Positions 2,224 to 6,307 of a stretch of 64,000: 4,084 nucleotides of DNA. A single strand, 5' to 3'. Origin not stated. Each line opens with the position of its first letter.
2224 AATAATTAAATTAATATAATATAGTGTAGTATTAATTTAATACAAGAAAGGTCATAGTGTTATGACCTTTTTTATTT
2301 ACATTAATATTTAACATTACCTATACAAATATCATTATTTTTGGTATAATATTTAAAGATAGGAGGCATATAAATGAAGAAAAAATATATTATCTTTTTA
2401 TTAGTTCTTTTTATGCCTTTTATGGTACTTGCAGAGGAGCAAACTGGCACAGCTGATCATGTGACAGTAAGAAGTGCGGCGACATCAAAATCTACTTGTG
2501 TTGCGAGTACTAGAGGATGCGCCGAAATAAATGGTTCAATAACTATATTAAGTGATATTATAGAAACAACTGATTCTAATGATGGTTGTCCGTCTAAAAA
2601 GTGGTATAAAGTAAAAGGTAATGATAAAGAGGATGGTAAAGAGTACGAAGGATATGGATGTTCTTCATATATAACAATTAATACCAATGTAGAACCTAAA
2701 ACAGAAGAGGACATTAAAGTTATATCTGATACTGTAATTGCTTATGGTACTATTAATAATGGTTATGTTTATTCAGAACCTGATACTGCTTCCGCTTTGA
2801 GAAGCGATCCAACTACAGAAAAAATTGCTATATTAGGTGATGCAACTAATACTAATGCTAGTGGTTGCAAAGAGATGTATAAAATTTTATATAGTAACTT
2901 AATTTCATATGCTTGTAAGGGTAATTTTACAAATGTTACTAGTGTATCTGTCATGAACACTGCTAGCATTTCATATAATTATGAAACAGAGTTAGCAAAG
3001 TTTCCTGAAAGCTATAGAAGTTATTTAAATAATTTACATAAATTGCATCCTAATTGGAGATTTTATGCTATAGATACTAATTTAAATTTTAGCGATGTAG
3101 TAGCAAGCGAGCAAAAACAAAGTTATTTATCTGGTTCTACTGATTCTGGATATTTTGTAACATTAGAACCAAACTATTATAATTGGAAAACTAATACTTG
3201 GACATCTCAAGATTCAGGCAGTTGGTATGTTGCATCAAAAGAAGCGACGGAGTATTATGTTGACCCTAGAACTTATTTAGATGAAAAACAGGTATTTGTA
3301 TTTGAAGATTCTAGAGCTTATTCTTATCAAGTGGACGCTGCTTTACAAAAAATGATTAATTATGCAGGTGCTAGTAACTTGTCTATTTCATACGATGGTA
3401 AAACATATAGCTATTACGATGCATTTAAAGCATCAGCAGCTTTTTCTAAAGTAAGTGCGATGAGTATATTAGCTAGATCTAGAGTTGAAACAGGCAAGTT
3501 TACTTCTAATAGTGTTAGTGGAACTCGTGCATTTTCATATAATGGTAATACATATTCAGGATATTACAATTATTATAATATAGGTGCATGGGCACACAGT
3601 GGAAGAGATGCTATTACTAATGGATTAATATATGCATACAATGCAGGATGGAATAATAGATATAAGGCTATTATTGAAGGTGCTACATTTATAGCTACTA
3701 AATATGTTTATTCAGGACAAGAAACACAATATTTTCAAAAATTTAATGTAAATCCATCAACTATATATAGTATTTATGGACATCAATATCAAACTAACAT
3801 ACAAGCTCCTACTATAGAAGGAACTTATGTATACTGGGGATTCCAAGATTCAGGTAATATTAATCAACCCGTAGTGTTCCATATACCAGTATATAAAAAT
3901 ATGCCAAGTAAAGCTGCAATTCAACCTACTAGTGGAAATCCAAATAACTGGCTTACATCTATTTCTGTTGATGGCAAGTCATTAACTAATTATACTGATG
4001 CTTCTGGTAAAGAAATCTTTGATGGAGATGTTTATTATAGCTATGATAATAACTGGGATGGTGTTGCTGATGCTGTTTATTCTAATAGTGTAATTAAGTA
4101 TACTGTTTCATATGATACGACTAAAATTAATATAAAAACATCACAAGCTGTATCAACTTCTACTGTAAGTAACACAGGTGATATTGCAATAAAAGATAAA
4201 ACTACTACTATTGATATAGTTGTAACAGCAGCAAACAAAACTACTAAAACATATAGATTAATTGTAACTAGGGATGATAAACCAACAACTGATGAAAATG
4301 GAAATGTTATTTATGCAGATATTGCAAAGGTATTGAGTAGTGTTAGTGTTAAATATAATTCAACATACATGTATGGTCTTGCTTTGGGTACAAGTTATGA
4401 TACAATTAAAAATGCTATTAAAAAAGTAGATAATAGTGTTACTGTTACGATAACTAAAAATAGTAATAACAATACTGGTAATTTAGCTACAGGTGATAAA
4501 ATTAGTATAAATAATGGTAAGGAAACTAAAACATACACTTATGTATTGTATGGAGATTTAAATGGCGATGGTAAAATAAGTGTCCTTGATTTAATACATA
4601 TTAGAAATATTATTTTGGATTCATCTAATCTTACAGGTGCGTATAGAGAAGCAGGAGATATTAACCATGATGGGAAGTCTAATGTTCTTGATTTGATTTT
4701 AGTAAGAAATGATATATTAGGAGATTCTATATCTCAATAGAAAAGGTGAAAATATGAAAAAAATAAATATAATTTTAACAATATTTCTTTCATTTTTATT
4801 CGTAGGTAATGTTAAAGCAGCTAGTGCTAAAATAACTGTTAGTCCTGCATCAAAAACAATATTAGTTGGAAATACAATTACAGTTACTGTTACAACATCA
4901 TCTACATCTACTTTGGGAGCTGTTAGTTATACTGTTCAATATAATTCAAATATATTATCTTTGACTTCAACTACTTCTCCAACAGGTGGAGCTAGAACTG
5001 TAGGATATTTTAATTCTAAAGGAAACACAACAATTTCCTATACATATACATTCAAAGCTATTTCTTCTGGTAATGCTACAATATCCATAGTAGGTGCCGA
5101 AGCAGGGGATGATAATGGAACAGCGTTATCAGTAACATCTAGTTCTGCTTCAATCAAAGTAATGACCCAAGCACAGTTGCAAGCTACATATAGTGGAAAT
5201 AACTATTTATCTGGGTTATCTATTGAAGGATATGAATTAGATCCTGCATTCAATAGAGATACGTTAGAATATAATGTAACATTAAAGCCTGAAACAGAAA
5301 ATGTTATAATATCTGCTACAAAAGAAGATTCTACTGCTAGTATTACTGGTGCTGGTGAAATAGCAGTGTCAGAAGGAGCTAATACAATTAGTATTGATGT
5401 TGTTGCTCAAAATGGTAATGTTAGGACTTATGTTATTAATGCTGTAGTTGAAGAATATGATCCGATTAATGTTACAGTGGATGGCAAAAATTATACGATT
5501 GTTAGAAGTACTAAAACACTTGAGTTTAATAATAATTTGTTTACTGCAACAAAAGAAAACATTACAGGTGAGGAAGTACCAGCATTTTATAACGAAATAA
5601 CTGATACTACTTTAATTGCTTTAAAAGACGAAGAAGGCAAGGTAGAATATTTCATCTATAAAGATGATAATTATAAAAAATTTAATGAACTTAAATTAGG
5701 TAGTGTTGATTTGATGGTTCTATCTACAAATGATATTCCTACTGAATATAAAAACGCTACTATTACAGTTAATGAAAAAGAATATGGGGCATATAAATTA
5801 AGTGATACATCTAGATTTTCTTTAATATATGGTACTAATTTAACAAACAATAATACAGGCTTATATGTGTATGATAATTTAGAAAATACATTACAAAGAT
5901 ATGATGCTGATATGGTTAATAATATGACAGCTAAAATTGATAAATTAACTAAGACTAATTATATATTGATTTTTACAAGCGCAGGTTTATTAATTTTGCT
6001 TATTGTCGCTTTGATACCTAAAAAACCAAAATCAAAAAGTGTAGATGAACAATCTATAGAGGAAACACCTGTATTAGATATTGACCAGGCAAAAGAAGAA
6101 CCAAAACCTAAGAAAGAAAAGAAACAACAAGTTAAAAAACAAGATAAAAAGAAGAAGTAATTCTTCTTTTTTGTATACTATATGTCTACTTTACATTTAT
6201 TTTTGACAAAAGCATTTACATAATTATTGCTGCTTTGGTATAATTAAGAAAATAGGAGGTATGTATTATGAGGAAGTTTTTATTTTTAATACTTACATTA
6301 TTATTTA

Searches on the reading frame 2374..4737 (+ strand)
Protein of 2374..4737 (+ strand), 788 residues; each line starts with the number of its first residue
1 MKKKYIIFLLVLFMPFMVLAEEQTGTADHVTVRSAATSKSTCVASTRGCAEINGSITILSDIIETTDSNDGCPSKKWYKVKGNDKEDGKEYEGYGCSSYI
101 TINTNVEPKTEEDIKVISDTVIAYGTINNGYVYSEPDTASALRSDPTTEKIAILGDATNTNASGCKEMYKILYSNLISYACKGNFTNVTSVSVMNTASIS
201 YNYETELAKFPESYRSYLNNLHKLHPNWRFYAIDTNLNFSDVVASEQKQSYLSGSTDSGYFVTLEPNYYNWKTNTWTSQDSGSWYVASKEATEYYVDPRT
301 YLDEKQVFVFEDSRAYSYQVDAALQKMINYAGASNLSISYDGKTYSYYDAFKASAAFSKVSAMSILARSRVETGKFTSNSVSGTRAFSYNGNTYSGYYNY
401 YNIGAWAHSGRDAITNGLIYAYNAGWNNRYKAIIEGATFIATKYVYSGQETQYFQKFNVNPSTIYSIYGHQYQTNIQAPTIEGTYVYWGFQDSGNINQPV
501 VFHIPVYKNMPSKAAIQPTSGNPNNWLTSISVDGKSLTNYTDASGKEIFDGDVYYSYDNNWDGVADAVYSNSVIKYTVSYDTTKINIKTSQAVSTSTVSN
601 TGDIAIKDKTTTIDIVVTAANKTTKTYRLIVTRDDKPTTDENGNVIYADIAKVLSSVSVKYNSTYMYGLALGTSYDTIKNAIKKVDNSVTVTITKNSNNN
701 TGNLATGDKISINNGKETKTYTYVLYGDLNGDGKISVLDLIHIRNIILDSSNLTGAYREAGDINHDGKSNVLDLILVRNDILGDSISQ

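Call 4: search_protein_families(library=pfam, proteins=[window:2374-4737:+], max_evalue=0.1)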
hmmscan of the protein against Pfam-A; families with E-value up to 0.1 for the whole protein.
window:2374-4737:+ (788 aa): 2 families
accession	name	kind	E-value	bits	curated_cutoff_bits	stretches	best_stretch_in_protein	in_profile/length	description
PF00404.24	Dockerin_1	-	4.3e-10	40.1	22.9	1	726-782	1-57/57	Dockerin type I domain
PF09643.15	YopX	-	0.05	14.1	22.4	1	538-582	51-98/128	YopX protein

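Call 5: search_solved_structures(query=window:2374-4737:+, max_evalue=10, show_alignments=3)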
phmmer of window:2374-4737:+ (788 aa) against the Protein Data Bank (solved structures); distinct sequences matched with E-value up to 10: 30.
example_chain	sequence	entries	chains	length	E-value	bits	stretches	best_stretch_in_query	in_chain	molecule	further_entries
6fxo_A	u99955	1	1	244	5.7e-12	48.4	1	349-508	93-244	Bifunctional autolysin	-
6u0o_B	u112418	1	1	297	3.7e-07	32.5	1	272-484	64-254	LYZ2 domain-containing protein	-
6fxp_A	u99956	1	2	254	3.9e-07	32.4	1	275-483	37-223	Uncharacterized protein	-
4pi7_A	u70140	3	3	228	1.6e-05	27.1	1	358-474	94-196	Autolysin E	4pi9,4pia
2yik_A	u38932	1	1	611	3.6e-05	25.9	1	720-782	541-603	ENDOGLUCANASE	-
4pi8_A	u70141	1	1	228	8e-05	24.8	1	365-473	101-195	Autolysin E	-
2ccl_B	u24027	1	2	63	0.00031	22.8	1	724-779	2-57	ENDO-1,4-BETA-XYLANASE Y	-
1daq_A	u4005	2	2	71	0.00081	21.4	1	724-783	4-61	ENDOGLUCANASE SS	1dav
2mte_A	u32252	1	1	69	0.00089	21.3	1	725-783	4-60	Cellulose 1,4-beta-cellobiosidase (reducing end) CelS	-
5wqw_A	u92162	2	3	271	0.00099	21.2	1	397-475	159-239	N-acetylglucosaminidase | Cell surface protein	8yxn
8zvk_A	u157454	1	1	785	0.0018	20.3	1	722-782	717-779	AaBgIC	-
4uyq_B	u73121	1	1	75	0.005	18.8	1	725-784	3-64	Cellulosomal scaffoldin adaptor protein B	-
4uyp_B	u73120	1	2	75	0.0051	18.8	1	725-784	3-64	Cellulosomal scaffoldin adaptor protein B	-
1ohz_B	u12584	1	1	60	0.0056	18.7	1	727-779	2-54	ENDO-1,4-BETA-XYLANASE Y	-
5lxv_B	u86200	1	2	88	0.0078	18.2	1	724-774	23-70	Carbohydrate-binding protein WP_009985128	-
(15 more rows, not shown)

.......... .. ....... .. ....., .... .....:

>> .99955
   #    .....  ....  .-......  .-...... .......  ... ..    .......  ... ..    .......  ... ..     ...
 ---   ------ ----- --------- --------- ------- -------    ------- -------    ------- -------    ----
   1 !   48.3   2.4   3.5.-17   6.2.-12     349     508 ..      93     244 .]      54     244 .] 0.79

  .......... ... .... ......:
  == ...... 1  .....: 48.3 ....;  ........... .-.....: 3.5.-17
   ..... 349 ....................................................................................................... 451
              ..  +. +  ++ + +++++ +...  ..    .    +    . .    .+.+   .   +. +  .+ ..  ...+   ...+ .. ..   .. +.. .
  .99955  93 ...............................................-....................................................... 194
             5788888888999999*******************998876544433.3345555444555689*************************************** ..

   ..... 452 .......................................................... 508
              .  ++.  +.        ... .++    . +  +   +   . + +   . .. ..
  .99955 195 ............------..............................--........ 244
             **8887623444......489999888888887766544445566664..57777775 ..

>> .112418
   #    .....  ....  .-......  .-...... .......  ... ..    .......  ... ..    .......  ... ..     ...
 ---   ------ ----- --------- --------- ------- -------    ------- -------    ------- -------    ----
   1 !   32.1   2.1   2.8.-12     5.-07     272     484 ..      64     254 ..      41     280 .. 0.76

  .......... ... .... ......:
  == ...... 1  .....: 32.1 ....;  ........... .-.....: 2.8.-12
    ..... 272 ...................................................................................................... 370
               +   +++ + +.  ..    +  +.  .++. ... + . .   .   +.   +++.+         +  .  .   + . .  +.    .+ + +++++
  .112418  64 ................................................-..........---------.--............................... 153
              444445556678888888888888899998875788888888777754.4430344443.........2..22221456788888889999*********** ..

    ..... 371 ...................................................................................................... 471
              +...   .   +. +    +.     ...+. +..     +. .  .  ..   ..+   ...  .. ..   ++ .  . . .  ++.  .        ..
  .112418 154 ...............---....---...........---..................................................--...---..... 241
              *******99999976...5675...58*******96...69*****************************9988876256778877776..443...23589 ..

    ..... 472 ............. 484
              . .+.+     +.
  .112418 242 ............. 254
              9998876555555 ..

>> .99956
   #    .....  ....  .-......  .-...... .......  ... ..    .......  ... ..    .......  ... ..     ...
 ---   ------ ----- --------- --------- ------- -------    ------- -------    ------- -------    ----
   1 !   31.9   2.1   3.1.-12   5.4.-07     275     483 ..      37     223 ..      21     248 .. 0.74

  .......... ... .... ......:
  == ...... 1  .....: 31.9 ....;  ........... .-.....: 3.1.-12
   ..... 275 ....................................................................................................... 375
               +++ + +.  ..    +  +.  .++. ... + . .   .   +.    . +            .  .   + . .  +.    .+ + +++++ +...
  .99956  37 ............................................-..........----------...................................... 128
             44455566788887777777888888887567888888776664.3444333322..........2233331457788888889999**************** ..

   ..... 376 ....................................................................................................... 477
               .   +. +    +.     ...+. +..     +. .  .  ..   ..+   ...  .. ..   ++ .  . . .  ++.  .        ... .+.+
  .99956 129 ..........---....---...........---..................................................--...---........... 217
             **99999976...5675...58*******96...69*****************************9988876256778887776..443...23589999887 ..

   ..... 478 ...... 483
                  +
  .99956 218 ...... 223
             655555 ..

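Call 6: search_protein_families(library=ncbifam, proteins=[window:2374-4737:+], max_evalue=1)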
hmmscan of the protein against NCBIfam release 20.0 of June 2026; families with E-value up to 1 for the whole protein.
window:2374-4737:+ (788 aa): 1 family
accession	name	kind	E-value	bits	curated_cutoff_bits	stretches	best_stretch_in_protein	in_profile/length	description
NF052642.1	amidase_SagB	exception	4e-11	42.6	425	1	267-477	59-247/282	peptidoglycan release complex glucosaminidase SagB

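Call 55: find_related_loci(query=A1, collection=genome_contigs, flank=6000)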
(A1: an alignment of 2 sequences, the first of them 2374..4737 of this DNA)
Query A1 (788 aa) in genome_contigs; peptide patterns used: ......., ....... (x = any residue, [..] = any of these).
249 stretches matched a pattern; 2 encode a relative of the query (tblastn E <= 1e-3); 2 distinct loci.
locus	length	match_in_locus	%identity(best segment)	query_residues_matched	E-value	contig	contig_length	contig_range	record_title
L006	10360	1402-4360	30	1-783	6e-81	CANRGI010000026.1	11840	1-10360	MAG: uncultured Bacilli bacterium isolate Lapin-022__bin57 genome assembly, contig: Lapin-022__NODE_5458_length_11840_co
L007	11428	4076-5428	32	210-633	7e-53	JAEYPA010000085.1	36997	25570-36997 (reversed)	MAG: Bacillota bacterium isolate OH_CBB_175 k127_261425, whole genome shotgun sequence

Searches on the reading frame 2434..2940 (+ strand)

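Call 66: search_protein_families(library=pfam, proteins=[window:2434-2940:+], max_evalue=1)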
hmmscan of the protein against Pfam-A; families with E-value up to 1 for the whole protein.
window:2434-2940:+ (169 aa): 1 family
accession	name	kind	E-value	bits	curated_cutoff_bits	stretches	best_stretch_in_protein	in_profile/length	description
PF08239.17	SH3_3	-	0.0085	16.7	27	1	49-80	34-53/54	Bacterial SH3 domain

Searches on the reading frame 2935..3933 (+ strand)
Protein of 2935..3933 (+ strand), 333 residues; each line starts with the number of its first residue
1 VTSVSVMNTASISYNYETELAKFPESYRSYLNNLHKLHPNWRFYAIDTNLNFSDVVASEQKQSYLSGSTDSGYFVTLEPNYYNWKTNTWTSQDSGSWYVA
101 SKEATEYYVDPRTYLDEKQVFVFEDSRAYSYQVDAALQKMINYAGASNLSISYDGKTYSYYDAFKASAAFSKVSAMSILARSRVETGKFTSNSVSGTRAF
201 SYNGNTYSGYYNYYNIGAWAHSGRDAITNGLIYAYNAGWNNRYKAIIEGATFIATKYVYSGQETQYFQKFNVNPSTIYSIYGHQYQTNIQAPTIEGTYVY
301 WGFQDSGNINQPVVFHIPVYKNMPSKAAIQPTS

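Call 29: predict_structure(alignment_id=A3)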
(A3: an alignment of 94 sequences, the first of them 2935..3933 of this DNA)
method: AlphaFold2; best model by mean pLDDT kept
length: 333 residues; sequences in the alignment: 94
mean_pLDDT: 95.0   pTM: 0.92
mean pLDDT of the five models: 95.0, 94.8, 94.7, 94.5, 94.1
residues with pLDDT >= 90: 305; 70-90: 22; 50-70: 6; < 50: 0
segments of 3 or more residues with pLDDT < 50: none
pLDDT, mean of each block of 10 residues (from residue 1): 84 97 98 98 98 97 83 88 93 89 97 98 97 96 96 97 97 97 95 97 98 95 94 98 97 95 97 96 84 97 98 98 97 89
secondary structure, 60 per line:
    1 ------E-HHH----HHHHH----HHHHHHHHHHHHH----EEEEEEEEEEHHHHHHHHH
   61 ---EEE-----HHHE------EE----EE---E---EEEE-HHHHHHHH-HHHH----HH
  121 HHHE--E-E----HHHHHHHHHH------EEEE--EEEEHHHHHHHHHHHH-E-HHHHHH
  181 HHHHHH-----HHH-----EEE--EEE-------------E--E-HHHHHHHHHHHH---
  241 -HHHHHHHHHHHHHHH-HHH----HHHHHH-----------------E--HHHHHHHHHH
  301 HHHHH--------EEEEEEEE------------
elements in order: H16-20 H25-37 E42-51 H52-60 E64-66 E97-100 H102-109 H111-114 H119-123 H134-143 E150-153 E156-159 H160-171 H175-186 E200-202 E205-207 H226-237 H242-256 H265-270 H291-305 E314-321

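Call 33: fold_search(model_id=the predicted structure, library=pdb)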
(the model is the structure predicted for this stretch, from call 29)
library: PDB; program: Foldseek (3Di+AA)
matches with E <= 10: 78; with E <= 0.001: 11
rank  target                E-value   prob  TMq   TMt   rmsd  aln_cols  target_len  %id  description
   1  6fxp_B                2.9e-12  1.00  0.52  0.67   5.6       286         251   22  Crystal structure of S. aureus glucosaminidase B (released 2019-03-20)
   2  6u0o_B                5.3e-12  1.00  0.54  0.61   4.8       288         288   22  Crystal structure of a peptidoglycan release complex, SagB-SpdC, in lipidic cubic phase (released 2020-09-23)
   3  6fxp_A                1.2e-11  1.00  0.53  0.67   5.6       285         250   22  Crystal structure of S. aureus glucosaminidase B (released 2019-03-20)
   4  6fxo                  1.0e-10  1.00  0.49  0.67   5.5       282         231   21  Crystal structure of Major Bifunctional Autolysin (released 2019-03-20)
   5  8yxn_B                6.8e-10  1.00  0.51  0.65   6.6       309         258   19  X-ray structure of Clostridium perfringens autolysin catalytic domain in the P1 form (released 2024-05-15)
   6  8yxn_A                7.6e-10  1.00  0.52  0.66   6.2       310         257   19  X-ray structure of Clostridium perfringens autolysin catalytic domain in the P1 form (released 2024-05-15)
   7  5wqw                  2.0e-09  1.00  0.53  0.68   5.8       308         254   19  X-ray structure of catalytic domain of autolysin from Clostridium perfringens (released 2016-12-07)
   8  4pi8_A                4.8e-09  1.00  0.48  0.69   5.7       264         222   18  Crystal structure of catalytic mutant E138A of S. Aureus Autolysin E in complex with disaccharide NAG-NAM (released 2015-10-14)
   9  4pi9                  1.0e-08  1.00  0.50  0.72   5.2       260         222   20  Crystal structure of S. Aureus Autolysin E in complex with muropeptide NAM-L-ALA-D-iGLU (released 2015-10-14)
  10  4pi7_A                1.2e-08  1.00  0.48  0.69   5.6       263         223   21  Crystal structure of S. Aureus Autolysin E in complex with disaccharide NAM-NAG (released 2015-10-14)
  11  4pia                  1.5e-08  1.00  0.48  0.69   5.7       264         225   20  Crystal structure of S. Aureus Autolysin E (released 2015-10-14)
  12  7pj4                  6.1e-03  1.00  0.37  0.44   4.2       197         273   14  Crystal structure of catalytic domain in closed conformation of LytB (E585Q)from Streptococcus pneumoniae (released 2022-09-07)
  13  7pj3                  1.7e-02  1.00  0.35  0.42   5.1       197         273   15  Crystal structure of catalytic domain in open conformation of LytB from Streptococcus pneumoniae (released 2022-09-07)
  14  4q2w                  4.8e-02  0.99  0.32  0.40   6.4       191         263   14  Crystal Structure of pneumococcal peptidoglycan hydrolase LytB (released 2014-07-16)
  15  5xsv_B                1.8e+00  0.03  0.14  0.10  17.4       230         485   10  Crystal structure of an archaeal chitinase in the ligand-free form (released 2018-05-02)
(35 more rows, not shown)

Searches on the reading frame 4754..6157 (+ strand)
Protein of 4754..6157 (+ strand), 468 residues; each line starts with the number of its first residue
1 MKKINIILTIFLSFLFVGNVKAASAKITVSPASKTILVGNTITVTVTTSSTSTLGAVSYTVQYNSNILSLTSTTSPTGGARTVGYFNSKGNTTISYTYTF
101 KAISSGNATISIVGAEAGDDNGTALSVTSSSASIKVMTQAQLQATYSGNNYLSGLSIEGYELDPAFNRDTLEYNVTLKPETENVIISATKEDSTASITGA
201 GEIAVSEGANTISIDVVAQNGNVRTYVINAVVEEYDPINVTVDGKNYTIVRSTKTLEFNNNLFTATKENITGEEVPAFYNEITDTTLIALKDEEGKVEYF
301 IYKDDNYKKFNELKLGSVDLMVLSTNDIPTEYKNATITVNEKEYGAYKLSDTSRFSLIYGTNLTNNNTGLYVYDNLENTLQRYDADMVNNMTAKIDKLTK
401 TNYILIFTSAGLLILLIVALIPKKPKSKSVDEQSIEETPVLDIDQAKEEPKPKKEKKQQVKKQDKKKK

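Call 4: search_protein_families(library=pfam, proteins=[window:4754-6157:+], max_evalue=0.1)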
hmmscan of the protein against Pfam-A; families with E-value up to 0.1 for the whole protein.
window:4754-6157:+ (468 aa): 4 families
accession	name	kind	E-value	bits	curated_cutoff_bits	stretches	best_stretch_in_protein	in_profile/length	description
PF12733.13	Cadherin-like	-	5.3e-07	30.4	24.2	1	155-229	4-85/89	Cadherin-like beta sandwich domain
PF07833.16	Cu_amine_oxidN1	-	0.0092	16.4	24.2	1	170-249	30-106/108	Copper amine oxidase N-terminal domain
PF22544.2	HYDIN_VesB_CFA65-like_Ig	-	0.045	14.4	25.5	1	20-66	40-87/100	HYDIN/CFA65/VesB-like, Ig-like domain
PF16976.10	RcpC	-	0.099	13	28.8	0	424-463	45-84/114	Flp pilus assembly protein RcpC/CpaB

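Call 6: search_protein_families(library=ncbifam, proteins=[window:4754-6157:+], max_evalue=1)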
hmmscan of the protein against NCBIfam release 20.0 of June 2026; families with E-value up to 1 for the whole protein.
window:4754-6157:+ (468 aa): 4 families
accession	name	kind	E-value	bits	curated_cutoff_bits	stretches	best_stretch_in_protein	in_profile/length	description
NF053514.2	JUQZ_fam_ocin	equivalog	0.0028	17.9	40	1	2-99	2-105/107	BLB8/JUQZ-1 family protein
NF001528.0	PRK00364.1-4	equivalog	0.0098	16.1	119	1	186-255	26-89/95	co-chaperone GroES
NF007669.0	PRK10343.1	equivalog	0.022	15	175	1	207-255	42-90/97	ribosome assembly RNA-binding protein YhbY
NF005164.0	PRK06638.1-4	equivalog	0.14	11.5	154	1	389-456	133-202/211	NADH-quinone oxidoreductase subunit J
